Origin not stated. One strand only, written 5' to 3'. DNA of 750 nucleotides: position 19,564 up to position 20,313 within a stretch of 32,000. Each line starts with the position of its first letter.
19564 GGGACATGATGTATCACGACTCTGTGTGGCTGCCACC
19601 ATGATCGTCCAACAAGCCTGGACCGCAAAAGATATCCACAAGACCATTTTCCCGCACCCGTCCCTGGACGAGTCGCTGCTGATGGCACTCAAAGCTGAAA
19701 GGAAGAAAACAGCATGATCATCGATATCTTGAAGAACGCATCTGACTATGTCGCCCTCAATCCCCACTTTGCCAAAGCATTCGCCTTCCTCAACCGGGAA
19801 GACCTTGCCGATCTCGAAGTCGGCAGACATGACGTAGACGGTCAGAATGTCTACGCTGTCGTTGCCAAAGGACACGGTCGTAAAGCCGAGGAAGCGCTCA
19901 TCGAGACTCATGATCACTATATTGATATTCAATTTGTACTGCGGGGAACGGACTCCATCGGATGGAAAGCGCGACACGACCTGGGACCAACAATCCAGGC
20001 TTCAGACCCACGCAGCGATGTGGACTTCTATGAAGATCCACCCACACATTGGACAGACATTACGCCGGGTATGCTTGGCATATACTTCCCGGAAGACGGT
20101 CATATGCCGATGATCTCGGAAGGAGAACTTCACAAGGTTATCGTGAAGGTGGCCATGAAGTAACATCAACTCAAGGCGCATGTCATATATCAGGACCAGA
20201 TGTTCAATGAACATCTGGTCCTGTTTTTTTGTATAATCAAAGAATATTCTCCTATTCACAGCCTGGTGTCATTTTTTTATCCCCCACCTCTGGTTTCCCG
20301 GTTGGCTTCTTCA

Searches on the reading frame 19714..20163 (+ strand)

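Call 49: search_protein_families(library=ncbifam, proteins=[window:19714-20163:+], max_evalue=0.00001)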
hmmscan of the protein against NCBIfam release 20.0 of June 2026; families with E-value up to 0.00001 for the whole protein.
window:19714-20163:+ (149 aa): 2 families
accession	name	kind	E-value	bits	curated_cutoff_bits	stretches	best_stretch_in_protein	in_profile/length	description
TIGR00022.1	TIGR00022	subfamily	2.3e-27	95.6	45.5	1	1-149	1-153/155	YhcH/YjgK/YiaL family protein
NF040884.1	acetylneur_anom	equivalog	3.4e-23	82.2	160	1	1-147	1-151/155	N-acetylneuraminate anomerase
